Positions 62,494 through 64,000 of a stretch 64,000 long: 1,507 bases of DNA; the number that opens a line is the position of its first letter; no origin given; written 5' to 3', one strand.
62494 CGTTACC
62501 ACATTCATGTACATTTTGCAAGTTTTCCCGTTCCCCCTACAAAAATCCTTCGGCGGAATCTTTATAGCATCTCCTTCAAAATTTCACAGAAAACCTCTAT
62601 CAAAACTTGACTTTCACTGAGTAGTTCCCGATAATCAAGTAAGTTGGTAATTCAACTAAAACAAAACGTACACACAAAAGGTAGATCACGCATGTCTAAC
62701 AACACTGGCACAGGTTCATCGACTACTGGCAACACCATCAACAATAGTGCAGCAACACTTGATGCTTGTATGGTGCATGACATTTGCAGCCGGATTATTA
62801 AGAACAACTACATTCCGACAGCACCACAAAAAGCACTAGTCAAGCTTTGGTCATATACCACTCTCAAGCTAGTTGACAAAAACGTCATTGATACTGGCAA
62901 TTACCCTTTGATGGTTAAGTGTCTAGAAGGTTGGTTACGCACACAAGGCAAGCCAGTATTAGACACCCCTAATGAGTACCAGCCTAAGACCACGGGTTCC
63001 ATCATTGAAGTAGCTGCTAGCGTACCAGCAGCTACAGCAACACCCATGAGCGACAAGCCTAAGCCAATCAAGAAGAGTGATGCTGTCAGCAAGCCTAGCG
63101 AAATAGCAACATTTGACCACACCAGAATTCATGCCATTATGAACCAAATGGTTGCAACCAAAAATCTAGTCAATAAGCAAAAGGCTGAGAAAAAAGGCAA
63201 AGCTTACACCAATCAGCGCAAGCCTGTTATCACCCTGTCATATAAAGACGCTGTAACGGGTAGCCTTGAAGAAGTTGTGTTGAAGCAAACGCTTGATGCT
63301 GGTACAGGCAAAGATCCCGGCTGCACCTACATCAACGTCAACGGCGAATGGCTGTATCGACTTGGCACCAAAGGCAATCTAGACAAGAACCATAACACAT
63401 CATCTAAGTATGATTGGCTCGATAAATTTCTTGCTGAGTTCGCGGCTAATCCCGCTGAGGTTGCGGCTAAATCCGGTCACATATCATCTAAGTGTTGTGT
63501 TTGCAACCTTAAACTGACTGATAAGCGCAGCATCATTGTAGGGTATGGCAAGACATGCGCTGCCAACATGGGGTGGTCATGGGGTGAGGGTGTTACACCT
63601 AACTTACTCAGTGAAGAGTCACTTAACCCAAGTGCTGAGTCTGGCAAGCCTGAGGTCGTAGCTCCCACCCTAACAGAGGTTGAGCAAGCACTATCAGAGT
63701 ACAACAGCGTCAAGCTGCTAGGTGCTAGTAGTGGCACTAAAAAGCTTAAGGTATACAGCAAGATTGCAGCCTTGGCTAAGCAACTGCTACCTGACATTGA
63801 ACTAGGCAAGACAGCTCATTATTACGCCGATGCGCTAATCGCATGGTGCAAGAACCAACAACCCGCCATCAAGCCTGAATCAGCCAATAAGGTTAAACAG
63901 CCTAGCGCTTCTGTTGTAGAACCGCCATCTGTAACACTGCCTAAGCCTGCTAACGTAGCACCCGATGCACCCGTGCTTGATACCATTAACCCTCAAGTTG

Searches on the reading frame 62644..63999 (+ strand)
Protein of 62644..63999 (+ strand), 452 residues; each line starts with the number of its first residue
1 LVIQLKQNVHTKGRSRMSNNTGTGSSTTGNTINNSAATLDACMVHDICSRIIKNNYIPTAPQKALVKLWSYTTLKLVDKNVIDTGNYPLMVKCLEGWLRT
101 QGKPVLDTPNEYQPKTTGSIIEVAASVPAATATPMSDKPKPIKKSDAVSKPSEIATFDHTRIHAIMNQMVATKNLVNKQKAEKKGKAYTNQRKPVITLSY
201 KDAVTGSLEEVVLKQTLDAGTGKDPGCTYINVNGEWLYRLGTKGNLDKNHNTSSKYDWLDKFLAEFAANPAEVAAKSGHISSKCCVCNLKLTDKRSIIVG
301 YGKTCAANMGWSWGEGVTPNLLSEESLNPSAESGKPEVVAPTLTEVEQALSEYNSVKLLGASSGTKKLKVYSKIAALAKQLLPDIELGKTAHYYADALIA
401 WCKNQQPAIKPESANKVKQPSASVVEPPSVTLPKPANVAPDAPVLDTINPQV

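Call 33: search_protein_families(library=pfam, max_evalue=0.01, proteins=[window:62644-63999:+])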
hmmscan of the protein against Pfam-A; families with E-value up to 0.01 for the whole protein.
seq(452 aa): 1 family
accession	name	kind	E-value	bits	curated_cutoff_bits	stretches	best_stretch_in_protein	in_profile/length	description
PF19474.4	DUF6011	-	1.1e-07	31.7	26.6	1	282-310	9-37/37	Family of unknown function (DUF6011)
